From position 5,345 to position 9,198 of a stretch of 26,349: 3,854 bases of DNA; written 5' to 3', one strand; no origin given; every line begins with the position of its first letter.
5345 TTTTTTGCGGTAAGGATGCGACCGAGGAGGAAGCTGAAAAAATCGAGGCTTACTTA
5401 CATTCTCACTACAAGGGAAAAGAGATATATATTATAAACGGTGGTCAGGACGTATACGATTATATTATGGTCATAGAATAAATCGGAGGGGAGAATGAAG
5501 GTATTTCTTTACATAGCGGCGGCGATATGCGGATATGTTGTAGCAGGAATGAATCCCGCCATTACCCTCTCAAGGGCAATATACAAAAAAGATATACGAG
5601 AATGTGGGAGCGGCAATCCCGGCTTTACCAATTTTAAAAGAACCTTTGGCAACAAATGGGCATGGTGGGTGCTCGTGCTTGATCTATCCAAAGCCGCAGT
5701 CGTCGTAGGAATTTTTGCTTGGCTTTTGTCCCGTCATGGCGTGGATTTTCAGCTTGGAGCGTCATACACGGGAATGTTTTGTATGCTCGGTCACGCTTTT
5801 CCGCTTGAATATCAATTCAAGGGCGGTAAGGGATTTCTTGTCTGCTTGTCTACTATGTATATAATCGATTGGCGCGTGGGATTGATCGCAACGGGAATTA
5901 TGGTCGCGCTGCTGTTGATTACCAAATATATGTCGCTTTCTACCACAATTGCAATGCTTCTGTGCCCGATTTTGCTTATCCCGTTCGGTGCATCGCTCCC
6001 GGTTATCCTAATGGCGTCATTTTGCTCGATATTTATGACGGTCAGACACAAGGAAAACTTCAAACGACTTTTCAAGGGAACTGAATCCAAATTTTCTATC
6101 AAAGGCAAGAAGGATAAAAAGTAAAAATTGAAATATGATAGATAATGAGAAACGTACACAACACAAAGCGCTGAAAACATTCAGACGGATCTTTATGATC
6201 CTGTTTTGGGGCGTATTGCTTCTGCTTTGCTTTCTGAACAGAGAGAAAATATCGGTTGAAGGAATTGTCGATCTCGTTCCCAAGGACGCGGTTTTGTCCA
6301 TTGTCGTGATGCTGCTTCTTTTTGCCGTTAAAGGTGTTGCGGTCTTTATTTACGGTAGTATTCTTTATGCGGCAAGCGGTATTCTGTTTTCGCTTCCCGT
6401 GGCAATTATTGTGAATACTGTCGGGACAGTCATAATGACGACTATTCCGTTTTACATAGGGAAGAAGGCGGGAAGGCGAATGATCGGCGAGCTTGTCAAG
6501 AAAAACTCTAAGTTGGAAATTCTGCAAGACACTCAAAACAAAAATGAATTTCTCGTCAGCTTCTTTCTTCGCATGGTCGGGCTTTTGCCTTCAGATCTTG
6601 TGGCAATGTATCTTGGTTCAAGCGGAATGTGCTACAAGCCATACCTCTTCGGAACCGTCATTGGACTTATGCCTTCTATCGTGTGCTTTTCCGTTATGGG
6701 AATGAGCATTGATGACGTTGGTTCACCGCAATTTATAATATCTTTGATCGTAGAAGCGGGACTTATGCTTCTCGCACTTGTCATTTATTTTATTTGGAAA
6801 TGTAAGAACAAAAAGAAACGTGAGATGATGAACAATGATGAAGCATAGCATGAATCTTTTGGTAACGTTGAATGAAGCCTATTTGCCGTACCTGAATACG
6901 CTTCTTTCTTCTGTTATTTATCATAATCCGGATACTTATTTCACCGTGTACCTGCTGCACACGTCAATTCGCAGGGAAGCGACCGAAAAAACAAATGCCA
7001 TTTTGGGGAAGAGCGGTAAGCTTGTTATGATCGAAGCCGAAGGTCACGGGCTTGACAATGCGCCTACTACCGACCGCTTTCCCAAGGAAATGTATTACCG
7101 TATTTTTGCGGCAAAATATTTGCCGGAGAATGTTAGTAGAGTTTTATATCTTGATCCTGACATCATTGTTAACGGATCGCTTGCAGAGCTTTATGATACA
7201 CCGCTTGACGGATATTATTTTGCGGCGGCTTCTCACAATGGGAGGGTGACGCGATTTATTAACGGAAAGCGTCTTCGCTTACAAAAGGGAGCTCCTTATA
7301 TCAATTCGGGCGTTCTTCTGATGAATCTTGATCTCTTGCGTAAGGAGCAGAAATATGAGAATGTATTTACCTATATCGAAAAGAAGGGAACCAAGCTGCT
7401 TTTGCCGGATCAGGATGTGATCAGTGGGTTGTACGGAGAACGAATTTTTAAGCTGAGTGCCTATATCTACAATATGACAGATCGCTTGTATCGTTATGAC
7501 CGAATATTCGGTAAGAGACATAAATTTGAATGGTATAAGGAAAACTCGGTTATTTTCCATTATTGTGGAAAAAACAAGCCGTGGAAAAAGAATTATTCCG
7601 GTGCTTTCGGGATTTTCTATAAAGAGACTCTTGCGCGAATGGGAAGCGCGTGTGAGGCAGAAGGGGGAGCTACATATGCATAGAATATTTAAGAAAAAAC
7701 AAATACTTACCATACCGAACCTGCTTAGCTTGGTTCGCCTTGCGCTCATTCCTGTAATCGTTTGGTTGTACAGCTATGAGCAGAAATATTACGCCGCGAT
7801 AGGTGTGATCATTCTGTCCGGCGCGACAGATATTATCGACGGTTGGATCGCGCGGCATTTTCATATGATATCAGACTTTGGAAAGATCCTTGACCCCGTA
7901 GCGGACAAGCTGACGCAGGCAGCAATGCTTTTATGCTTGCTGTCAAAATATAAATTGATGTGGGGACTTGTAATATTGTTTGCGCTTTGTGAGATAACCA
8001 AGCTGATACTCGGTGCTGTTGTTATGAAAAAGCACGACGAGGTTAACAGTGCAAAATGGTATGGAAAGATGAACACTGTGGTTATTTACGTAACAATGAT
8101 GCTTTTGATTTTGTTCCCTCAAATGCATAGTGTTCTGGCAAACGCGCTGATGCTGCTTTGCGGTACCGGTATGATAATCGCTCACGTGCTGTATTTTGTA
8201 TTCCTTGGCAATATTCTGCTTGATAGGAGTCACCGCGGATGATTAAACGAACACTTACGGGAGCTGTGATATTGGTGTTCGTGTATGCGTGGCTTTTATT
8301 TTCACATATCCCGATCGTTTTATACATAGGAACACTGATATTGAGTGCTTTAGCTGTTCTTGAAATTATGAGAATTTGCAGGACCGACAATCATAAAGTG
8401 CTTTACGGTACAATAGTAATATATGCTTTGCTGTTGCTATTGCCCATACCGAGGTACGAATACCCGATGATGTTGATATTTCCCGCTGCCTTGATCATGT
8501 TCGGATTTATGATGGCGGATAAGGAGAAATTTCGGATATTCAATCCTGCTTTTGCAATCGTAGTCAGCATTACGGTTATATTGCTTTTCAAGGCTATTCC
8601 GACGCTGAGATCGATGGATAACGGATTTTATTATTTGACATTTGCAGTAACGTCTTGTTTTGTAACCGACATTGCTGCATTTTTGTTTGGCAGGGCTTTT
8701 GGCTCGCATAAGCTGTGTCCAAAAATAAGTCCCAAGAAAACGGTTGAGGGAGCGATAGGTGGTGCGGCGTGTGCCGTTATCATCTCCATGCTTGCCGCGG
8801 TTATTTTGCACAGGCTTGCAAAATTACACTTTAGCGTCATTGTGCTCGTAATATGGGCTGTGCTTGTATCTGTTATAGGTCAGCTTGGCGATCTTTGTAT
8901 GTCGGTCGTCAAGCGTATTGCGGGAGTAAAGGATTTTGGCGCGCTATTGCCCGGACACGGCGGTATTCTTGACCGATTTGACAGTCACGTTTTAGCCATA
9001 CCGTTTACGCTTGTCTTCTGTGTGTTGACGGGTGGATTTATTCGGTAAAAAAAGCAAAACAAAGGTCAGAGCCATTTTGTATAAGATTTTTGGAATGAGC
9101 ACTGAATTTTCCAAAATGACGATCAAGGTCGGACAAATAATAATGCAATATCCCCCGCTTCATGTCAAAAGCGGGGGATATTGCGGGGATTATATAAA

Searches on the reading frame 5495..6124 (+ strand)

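Call 3: search_protein_families(library=pfam, proteins=[window:5495-6124:+])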
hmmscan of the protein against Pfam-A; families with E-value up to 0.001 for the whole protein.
window:5495-6124:+ (209 aa): 1 family
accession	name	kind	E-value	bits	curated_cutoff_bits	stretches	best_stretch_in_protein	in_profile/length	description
PF02660.20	G3P_acyltransf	-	1.9e-40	139.1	24.1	1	13-192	2-164/164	Glycerol-3-phosphate acyltransferase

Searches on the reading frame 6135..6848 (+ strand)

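Call 3: search_protein_families(library=pfam, proteins=[window:6135-6848:+])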
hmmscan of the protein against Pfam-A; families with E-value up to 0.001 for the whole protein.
window:6135-6848:+ (237 aa): 1 family
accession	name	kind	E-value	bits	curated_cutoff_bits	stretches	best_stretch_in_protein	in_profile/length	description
PF09335.16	VTT_dom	-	3e-19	70.1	33.9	1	74-190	3-122/123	VTT domain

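Call 19: search_protein_families(library=ncbifam, proteins=[window:6135-6848:+], max_evalue=0.00001)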
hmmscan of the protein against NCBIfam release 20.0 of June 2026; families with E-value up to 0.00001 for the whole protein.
window:6135-6848:+ (237 aa): 1 family
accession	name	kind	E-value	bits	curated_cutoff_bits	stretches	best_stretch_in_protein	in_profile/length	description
NF052604.1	UndecprPTUtpABac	equivalog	2e-06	28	250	1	49-228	13-196/198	undecaprenyl phosphate transporter UptA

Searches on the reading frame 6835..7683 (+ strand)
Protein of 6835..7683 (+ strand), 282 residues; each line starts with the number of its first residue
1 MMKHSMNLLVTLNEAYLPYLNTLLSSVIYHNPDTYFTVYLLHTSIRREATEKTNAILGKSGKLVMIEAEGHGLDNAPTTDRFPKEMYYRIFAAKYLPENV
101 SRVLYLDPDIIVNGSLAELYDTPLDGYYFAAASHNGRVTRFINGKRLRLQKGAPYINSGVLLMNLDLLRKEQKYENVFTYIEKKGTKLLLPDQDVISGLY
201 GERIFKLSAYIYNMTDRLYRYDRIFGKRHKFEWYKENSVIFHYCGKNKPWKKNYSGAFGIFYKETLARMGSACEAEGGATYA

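Call 3: search_protein_families(library=pfam, proteins=[window:6835-7683:+])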
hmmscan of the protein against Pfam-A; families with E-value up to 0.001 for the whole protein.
window:6835-7683:+ (282 aa): 1 family
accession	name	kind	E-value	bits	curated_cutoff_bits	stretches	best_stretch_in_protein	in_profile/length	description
PF01501.26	Glyco_transf_8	-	7.7e-37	127.7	24.3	1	8-252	2-251/253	Glycosyl transferase family 8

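Call 19: search_protein_families(library=ncbifam, proteins=[window:6835-7683:+], max_evalue=0.00001)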
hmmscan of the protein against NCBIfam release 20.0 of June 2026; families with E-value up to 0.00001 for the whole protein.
window:6835-7683:+ (282 aa): 1 family
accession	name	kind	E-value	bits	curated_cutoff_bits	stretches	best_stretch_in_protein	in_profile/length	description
NF011718.0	PRK15171.1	equivalog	4.6e-19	68.8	461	1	22-252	44-274/337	lipopolysaccharide 3-alpha-galactosyltransferase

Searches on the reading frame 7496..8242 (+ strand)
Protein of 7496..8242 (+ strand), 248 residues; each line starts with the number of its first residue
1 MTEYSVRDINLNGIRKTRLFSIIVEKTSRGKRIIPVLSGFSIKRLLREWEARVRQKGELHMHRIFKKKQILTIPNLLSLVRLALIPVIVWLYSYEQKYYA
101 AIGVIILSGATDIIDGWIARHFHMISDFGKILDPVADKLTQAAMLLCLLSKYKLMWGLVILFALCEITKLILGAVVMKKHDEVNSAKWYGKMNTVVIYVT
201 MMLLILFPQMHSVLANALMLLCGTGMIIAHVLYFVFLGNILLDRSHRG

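Call 3: search_protein_families(library=pfam, proteins=[window:7496-8242:+])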
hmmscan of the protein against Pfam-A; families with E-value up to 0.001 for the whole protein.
window:7496-8242:+ (248 aa): 1 family
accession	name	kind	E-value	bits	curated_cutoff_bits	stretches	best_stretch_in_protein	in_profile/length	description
PF01066.26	CDP-OH_P_transf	-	2.4e-37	129.1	22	1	71-220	1-144/152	CDP-alcohol phosphatidyltransferase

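Call 19: search_protein_families(library=ncbifam, proteins=[window:7496-8242:+], max_evalue=0.00001)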
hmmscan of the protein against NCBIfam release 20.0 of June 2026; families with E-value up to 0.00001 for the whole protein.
window:7496-8242:+ (248 aa): 6 families
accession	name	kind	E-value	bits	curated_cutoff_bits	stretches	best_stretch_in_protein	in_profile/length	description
NF053678.1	ClpnSynClsA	equivalog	1.8e-24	86.9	240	1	69-234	1-165/180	cardiolipin synthase ClsA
TIGR00560.1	pgsA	equivalog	4.3e-22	79.5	109.1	1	72-222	2-160/183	CDP-diacylglycerol--glycerol-3-phosphate 3-phosphatidyltransferase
NF008090.0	PRK10832.1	equivalog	9.1e-14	51.9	304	1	71-227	3-164/182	CDP-diacylglycerol--glycerol-3-phosphate 3-phosphatidyltransferase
NF040950.1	archin_ph_syn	equivalog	2e-11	44.1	180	1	54-162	5-116/191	archaetidylinositol phosphate synthase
NF045883.1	PIPSynth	equivalog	2.4e-07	30.6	170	1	84-176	36-127/197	phosphatidylinositol phosphate synthase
TIGR00473.1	pssA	equivalog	5.2e-07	29.9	107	1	92-228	14-147/153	CDP-diacylglycerol--serine O-phosphatidyltransferase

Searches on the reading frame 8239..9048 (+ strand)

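Call 3: search_protein_families(library=pfam, proteins=[window:8239-9048:+])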
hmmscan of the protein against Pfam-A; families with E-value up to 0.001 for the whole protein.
window:8239-9048:+ (269 aa): 1 family
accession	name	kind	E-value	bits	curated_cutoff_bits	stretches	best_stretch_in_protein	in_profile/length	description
PF01148.25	CTP_transf_1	-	2e-53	182.4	24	1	3-262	2-262/264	Cytidylyltransferase family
